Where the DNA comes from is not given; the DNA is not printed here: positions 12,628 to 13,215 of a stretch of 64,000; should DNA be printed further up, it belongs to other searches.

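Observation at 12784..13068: Orphan Mrr_N winged-helix protein without a nuclease domain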

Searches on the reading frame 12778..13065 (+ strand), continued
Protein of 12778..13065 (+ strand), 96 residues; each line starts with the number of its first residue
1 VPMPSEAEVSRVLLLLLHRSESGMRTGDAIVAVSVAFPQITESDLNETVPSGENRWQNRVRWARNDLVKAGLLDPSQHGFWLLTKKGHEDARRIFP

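Call 35: fold_search(model_id=the predicted structure, library=pdb)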
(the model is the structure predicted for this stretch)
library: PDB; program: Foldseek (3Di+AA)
matches with E <= 10: 1003; with E <= 0.001: 0
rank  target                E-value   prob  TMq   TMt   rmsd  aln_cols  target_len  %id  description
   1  5ocn_F                1.3e-02  0.99  0.55  0.61   3.9        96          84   16  Crystal structure of the forkhead domain of human FOXN1 (released 2017-08-02)
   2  6kta_A                3.1e-02  0.98  0.49  0.37   5.5        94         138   19  Crystal structure of B. halodurans MntR in apo form (released 2019-12-04)
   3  2qvo                  3.3e-02  1.00  0.57  0.62   5.2        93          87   14  Crystal structure of AF1382 from Archaeoglobus fulgidus (released 2007-09-04)
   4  1tw2_B                4.3e-02  0.94  0.48  0.16   4.0        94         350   23  Crystal structure of Carminomycin-4-O-methyltransferase (DnrK) in complex with S-adenosyl-L-homocystein (SAH) and 4-me (released 2004-09-14)
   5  3rpu_Y                5.5e-02  0.95  0.55  0.29   8.2       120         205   13  Crystal structure of the MukE-MukF complex (released 2012-03-14)
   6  3rpu_X                5.9e-02  0.98  0.56  0.19   5.4       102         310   22  Crystal structure of the MukE-MukF complex (released 2012-03-14)
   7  3rpu_Z                5.9e-02  0.96  0.57  0.32   7.4       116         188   15  Crystal structure of the MukE-MukF complex (released 2012-03-14)
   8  9f2a_C                6.3e-02  0.99  0.48  0.71   4.7        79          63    9  Pyrococcus abyssi PolD in complex with Rpa2 winged-helix domain class 2 (composite map) (released 2024-12-04)
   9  7phf_C                6.3e-02  0.91  0.48  0.17   4.0        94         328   23  Chimeric carminomycin-4-O-methyltransferase (DnrK) with regions from 10-hydroxylase RdmB and 10-decarboxylase TamK (released 2022-09-07)
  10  4o5v                  7.1e-02  0.97  0.52  0.27   3.8        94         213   17  Crystal structure of T. acidophilum IdeR (released 2014-11-05)
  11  3rpu_E                7.1e-02  0.87  0.51  0.30   7.7       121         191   13  Crystal structure of the MukE-MukF complex (released 2012-03-14)
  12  8iue_P                7.6e-02  0.97  0.50  0.18   3.9        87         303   16  RNA polymerase III pre-initiation complex melting complex 1 (released 2023-05-24)
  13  7qz5_B                7.6e-02  0.96  0.58  0.54   4.3        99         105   21  Transcriptional regulator LmrR with Trp-67 and Trp-96 replaced by the unnatural amino acid 5-fluoroTrp (released 2022-11-23)
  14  9c4c_F                8.1e-02  0.97  0.52  0.39   3.6        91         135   14  The structure of two MntR dimers bound to the native mnep promoter sequence (released 2024-08-14)
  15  5ocn_G                8.1e-02  0.96  0.55  0.63   3.6        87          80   14  Crystal structure of the forkhead domain of human FOXN1 (released 2017-08-02)
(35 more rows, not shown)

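Call 37: find_homologous_proteins(query=A3, max_evalue=1e-8)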
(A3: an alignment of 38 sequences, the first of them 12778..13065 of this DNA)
Query A3 (38 sequences) (96 aa, profile of the alignment): 43 proteins with E <= 1e-8 among 1087 candidates.
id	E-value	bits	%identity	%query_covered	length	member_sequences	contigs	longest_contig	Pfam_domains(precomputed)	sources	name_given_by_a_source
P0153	4.3e-33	131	37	98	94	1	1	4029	PF14338.13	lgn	-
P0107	5.3e-33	131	34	93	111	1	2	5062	PF14338.13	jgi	jgi:restriction system protein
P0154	1.1e-32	130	30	98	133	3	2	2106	PF14338.13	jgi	-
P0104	5.3e-32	128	34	90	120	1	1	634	PF14338.13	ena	-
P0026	9.7e-32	127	39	91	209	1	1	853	PF14338.13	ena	-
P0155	1.2e-31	126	36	89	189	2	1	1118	PF14338.13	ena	-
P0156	1.2e-31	126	32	91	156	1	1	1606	PF14338.13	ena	-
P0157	1.9e-31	126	36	91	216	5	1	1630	PF14338.13,PF04471.19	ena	-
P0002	3.5e-31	125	83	100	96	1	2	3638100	PF14338.13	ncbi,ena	-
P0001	3.8e-31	125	99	100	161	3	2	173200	PF14338.13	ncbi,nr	ncbi:MAG: hypothetical protein F4038_07230 [Chloroflexi bacterium]|nr:hypothetical protein [Chlorofl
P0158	1.3e-30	123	36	95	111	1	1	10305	PF14338.13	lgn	-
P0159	3.2e-30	122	30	98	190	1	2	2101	PF14338.13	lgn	-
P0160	5.6e-30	121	32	91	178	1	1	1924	PF14338.13,PF04471.19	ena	-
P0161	5.7e-30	121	31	97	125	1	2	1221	PF14338.13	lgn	-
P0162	6.0e-30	121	37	93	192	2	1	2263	PF14338.13,PF04471.19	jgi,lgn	-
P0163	6.3e-30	121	34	95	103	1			PF14338.13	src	-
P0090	8.2e-30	121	34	92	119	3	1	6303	PF14338.13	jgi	-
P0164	1.2e-29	120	32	89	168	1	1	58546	PF14338.13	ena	-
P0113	2.4e-29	119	37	93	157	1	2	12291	PF14338.13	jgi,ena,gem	-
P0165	3.9e-29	118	38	97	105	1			PF14338.13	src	-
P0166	4.7e-29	118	33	91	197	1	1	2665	PF14338.13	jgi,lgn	-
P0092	2.2e-28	116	32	88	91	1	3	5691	PF14338.13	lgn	-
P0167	2.7e-28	116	35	95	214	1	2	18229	PF14338.13,PF04471.19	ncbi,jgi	jgi:restriction system protein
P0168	9.4e-28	114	33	89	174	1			PF14338.13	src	-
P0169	1.8e-27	113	39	91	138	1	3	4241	PF14338.13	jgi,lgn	-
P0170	4.5e-27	112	36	91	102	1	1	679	PF14338.13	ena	-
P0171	6.7e-27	111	36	91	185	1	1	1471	PF14338.13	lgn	-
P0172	7.3e-27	111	43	58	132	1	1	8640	PF14338.13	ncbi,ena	-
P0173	1.9e-26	110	34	92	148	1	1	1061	PF14338.13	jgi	jgi:restriction system protein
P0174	2.4e-26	109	31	92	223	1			PF14338.13,PF04471.19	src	-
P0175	2.0e-25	106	27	92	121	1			PF14338.13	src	-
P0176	3.2e-25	106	29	92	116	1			PF14338.13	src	-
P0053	1.1e-24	104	38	85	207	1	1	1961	PF14338.13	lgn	-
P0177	1.1e-24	104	41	64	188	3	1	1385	PF14338.13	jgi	jgi:restriction system protein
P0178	1.8e-22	97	31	91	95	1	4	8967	PF14338.13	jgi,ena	-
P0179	1.4e-17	81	33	79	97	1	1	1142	PF14338.13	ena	-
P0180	2.7e-15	74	36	61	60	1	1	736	PF14338.13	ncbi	-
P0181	2.0e-14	71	36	61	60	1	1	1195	PF14338.13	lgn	-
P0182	4.5e-14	70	47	39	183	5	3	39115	PF14338.13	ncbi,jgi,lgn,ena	jgi:restriction endonuclease Mrr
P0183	1.5e-12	65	36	58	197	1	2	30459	PF14338.13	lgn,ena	-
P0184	3.8e-12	64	46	35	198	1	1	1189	PF14338.13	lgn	-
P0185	2.6e-11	61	50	34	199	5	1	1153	PF14338.13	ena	-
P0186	2.6e-10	58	39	50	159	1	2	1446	PF14338.13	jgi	jgi:hypothetical protein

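Call 38: find_encoding_contigs(protein=P0158, flank=5000, max_places=3)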
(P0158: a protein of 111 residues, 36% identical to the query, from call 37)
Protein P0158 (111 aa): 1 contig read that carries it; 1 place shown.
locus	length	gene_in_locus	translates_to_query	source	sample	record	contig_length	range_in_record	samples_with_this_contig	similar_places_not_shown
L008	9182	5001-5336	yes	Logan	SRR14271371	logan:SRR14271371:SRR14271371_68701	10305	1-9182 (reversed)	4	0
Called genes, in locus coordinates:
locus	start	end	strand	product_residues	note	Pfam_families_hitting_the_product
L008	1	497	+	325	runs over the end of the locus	PF01446:Rep_1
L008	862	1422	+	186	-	-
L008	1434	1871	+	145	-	PF13518:HTH_28 (weak)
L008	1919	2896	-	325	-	-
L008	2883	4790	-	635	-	PF01555:N6_N4_Mtase, PF01170:UPF0020 (faint), PF01555:N6_N4_Mtase (weak)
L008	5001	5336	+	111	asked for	PF14338:Mrr_N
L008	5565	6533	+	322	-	PF00589:Phage_integrase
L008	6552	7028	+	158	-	PF05685:Uma2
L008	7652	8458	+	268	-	PF01637:ATPase_2 (faint), PF13191:AAA_16 (weak), PF13401:AAA_22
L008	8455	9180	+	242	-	?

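Call 39: find_encoding_contigs(protein=P0178, flank=5000, max_places=4)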
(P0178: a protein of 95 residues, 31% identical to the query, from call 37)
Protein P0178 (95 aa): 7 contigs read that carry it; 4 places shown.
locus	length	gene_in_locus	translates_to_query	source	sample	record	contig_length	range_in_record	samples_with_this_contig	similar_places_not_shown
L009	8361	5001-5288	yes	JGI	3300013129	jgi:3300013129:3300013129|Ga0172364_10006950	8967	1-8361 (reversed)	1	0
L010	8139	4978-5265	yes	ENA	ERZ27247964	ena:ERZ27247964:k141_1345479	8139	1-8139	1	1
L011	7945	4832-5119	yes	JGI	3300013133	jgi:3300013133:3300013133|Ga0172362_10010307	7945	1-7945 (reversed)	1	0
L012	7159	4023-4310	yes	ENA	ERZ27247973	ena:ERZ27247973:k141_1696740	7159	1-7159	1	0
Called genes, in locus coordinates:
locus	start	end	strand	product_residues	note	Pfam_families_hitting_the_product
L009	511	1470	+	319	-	-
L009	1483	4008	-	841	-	PF01555:N6_N4_Mtase (weak), PF01170:UPF0020 (weak)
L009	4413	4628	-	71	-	-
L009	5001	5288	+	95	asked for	PF14338:Mrr_N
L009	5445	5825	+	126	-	-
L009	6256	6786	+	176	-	PF13274:SocA_Panacea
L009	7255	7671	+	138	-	-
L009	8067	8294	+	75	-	PF07927:HicA_toxin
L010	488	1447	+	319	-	-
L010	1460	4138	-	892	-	PF01170:UPF0020 (faint), PF01555:N6_N4_Mtase (weak)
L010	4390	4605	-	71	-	-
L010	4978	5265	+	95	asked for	PF14338:Mrr_N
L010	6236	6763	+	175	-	PF13274:SocA_Panacea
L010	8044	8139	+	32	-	?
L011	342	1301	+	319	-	-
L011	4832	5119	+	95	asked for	PF14338:Mrr_N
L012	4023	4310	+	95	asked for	PF14338:Mrr_N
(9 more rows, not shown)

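Call 40: find_encoding_contigs(protein=P0090, flank=5000, max_places=3)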
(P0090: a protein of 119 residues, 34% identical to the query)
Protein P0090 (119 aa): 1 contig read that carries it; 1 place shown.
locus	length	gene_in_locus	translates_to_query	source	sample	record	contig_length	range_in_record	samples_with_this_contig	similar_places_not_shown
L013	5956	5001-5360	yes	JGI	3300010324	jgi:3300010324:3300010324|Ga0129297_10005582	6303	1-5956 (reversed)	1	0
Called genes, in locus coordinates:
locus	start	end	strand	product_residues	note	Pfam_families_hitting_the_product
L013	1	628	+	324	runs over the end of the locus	?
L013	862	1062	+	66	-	PF13412:HTH_24 (weak), PF01047:MarR (weak)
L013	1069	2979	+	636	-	PF13588:HSDR_N_2, PF02384:N6_Mtase, PF01170:UPF0020 (weak), PF07669:Eco57I (weak)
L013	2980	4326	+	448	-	PF01420:Methylase_S (weak)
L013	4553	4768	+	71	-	-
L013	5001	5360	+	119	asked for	PF14338:Mrr_N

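Call 41: find_encoding_contigs(protein=P0092, flank=5000, max_places=3)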
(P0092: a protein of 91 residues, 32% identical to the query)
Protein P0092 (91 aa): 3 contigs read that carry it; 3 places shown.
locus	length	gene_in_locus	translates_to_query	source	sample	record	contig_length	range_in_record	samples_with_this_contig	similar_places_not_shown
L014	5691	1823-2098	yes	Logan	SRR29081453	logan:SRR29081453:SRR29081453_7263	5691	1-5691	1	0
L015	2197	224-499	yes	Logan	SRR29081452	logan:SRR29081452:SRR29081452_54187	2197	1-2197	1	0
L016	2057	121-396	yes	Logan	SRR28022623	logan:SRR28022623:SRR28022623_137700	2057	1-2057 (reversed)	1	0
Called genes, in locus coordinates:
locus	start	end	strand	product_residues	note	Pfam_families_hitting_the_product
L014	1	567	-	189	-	?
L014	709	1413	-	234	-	PF03544:TonB_C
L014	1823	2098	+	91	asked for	PF14338:Mrr_N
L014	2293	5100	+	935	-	PF20464:MmeI_N, PF20465:MmeI_hel, PF20473:MmeI_Mtase, PF20466:MmeI_TRD (weak), PF20467:MmeI_C (weak)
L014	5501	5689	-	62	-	?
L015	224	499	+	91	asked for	PF14338:Mrr_N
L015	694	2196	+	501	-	?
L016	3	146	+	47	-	?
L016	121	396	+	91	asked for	PF14338:Mrr_N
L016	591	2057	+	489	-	?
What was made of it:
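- Closest known: Controller. Same: Distant domain-only Mrr_N genes sit in similar positions, for example directly upstream of an MmeI-family gene in L014 (call 41).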

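Call 44: find_encoding_contigs(protein=P0004, flank=6000, max_places=4)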
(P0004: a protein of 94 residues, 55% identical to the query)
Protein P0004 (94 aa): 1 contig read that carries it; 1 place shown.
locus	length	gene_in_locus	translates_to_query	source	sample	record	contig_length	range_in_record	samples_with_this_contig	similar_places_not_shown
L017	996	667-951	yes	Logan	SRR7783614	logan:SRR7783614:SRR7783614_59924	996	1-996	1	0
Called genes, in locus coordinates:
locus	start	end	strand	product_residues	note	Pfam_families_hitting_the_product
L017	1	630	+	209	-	?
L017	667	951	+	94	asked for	PF14338:Mrr_N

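Call 45: search_dna_similar(query=window:12778-13065:+, collection=phages, mode=protein, max_evalue=0.001, max_rows=25)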
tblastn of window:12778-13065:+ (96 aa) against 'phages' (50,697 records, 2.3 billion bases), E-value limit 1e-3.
No match.

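Call 47: search_dna_similar(query=window:12778-13065:+, collection=plasmids, mode=protein, max_evalue=0.001, max_rows=30)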
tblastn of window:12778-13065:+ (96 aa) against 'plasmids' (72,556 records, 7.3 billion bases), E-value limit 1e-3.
Records with a match: 12; places in all: 14; records where one place covers at least 80% of the query: 0.
Best place of each record, by identity: <60% 12.
By first word of the organism name: Paracoccus 3; Leuconostoc 3; Trichormus 2; Kovacikia 1; Nostoc 1; Lactobacillus 1; Pediococcus 1.
By predicted mobility (MOB-suite, as given by PLSDB): conjugative 6; non-mobilizable 3; mobilizable 3.
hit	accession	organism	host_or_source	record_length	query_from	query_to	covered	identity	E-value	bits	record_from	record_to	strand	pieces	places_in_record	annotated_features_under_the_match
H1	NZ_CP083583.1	Kovacikia minuta CCNUW1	cell culture,fresh water lake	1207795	40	95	58%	41.3%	2e-6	51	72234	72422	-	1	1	record has no annotation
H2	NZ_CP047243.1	Trichormus variabilis 0441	cell culture,thermal spring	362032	39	87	51%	44.0%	2e-4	45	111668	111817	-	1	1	restriction endonuclease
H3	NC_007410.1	Trichormus variabilis ATCC 29413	-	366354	39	87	51%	44.0%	2e-4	45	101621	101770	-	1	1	restriction endonuclease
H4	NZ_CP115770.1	Paracoccus sediminicola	cell culture,sediment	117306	39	87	51%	42.9%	6e-4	44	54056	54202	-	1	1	none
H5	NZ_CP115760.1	Paracoccus sp. SCSIO 75233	cell culture,sediment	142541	39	87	51%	42.9%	6e-4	44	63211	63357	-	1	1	none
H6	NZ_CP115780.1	Paracoccus aerodenitrificans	cell culture,sediment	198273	39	87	51%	42.9%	6e-4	44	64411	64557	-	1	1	none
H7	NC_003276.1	Nostoc sp. PCC 7120 = FACHB-418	-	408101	39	87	51%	42.0%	4e-4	44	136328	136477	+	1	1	restriction endonuclease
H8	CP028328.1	Lactobacillus sp. D1501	cell culture,plant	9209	34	89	58%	33.9%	9e-4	43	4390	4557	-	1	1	record has no annotation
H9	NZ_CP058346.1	Leuconostoc sp. MTCC 10508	plant,plant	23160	34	89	58%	33.9%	9e-4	43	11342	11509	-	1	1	restriction endonuclease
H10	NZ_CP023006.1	Pediococcus pentosaceus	Homo sapiens,cell culture,Korean adult ...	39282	34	89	58%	33.9%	9e-4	43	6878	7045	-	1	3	restriction endonuclease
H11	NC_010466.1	Leuconostoc citreum KM20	-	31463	34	89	58%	33.9%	9e-4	43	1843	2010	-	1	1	restriction endonuclease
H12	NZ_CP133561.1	Leuconostoc citreum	mixed culture,birch sap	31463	34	89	58%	33.9%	9e-4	43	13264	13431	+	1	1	restriction endonuclease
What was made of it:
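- Plasmid hits are only partial matches, most of them under genes annotated as restriction endonucleases (call 47).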

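Call 48: search_protein_families(library=pfam, proteins=[P0006, P0010, P0012, P0015, P0020, P0023, P0027, P0009, P0051, P0068], max_evalue=0.01)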
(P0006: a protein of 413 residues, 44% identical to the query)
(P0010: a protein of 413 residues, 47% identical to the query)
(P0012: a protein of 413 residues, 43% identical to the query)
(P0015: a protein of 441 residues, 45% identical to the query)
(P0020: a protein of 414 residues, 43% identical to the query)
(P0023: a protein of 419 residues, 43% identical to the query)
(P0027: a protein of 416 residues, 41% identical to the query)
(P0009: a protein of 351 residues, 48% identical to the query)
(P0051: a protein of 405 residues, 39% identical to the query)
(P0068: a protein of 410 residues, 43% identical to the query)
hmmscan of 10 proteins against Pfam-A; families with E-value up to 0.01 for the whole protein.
P0006 (413 aa): 5 families
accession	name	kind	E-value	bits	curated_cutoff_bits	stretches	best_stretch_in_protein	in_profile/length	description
PF14338.12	Mrr_N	-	3e-45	152.7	29.5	2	11-91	3-83/87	Mrr N-terminal domain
PF04471.18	Mrr_cat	-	1.4e-31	109.4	21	1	273-388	1-114/115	Restriction endonuclease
PF22722.2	NA-iREase1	-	7.2e-11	42.5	27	1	281-386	1-105/106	NACHT-associated inactive Restriction Endonuclease 1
PF10356.15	RRG7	-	0.00011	22.1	22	0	319-346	82-109/185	Required for respiratory growth protein 7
PF02002.24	TFIIE_alpha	-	0.0061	16.8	22.9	0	125-169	5-48/105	TFIIE alpha subunit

P0010 (413 aa): 2 families
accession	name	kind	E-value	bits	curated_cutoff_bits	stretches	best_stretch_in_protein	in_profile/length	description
PF14338.12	Mrr_N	-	4.2e-19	68.9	29.5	1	13-92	8-86/87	Mrr N-terminal domain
PF04471.18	Mrr_cat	-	7.1e-07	29.8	21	1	154-266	2-114/115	Restriction endonuclease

P0012 (413 aa): 2 families
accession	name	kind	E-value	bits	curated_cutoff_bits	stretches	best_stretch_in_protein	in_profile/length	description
PF14338.12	Mrr_N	-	5.9e-38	129.3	29.5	2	14-95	3-84/87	Mrr N-terminal domain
PF03235.19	GmrSD_N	-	2.5e-19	70.6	33.2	1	302-400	11-145/199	GmrSD restriction endonuclease, N-terminal domain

P0015 (441 aa): 1 family
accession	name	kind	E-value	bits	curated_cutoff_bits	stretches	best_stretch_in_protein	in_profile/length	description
PF14338.12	Mrr_N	-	3.1e-17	62.9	29.5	1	21-94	13-86/87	Mrr N-terminal domain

P0020 (414 aa): 2 families
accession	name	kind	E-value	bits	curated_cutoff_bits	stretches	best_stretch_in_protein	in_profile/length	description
PF14338.12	Mrr_N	-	5.4e-15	55.8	29.5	1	13-90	8-84/87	Mrr N-terminal domain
PF04471.18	Mrr_cat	-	1.5e-07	32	21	1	156-265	6-115/115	Restriction endonuclease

P0023 (419 aa): 2 families
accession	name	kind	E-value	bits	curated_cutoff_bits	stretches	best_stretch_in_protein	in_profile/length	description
PF14338.12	Mrr_N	-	2e-19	70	29.5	1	11-91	6-84/87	Mrr N-terminal domain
PF04471.18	Mrr_cat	-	0.00019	22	21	1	149-259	4-114/115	Restriction endonuclease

P0027 (416 aa): 2 families
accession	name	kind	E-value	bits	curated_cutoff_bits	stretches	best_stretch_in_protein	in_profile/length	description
PF14338.12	Mrr_N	-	2.3e-19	69.8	29.5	1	13-90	8-83/87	Mrr N-terminal domain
PF09518.16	RE_HindIII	-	0.00029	20.6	25.3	1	152-286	66-203/285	HindIII restriction endonuclease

P0009 (351 aa): 2 families
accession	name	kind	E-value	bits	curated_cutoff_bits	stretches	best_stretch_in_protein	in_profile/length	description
PF14338.12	Mrr_N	-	5.5e-40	135.8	29.5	2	109-189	3-83/87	Mrr N-terminal domain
PF04471.18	Mrr_cat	-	3.8e-18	66.1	21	1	249-338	1-89/115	Restriction endonuclease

P0051 (405 aa): 1 family
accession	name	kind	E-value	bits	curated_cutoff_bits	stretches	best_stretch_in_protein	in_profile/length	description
PF14338.12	Mrr_N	-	1.4e-14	54.4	29.5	1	12-91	7-85/87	Mrr N-terminal domain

P0068 (410 aa): 4 families
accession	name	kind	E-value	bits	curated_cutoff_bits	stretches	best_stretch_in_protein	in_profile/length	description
PF14338.12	Mrr_N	-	1.4e-14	54.5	29.5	1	12-92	7-85/87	Mrr N-terminal domain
PF04471.18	Mrr_cat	-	5.6e-05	23.7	21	1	146-255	5-114/115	Restriction endonuclease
PF12312.13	NeA_P2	-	0.0012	18.8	25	1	70-151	64-144/258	Nepovirus subgroup A polyprotein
PF09518.16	RE_HindIII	-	0.003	17.3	25.3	1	151-261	66-177/285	HindIII restriction endonuclease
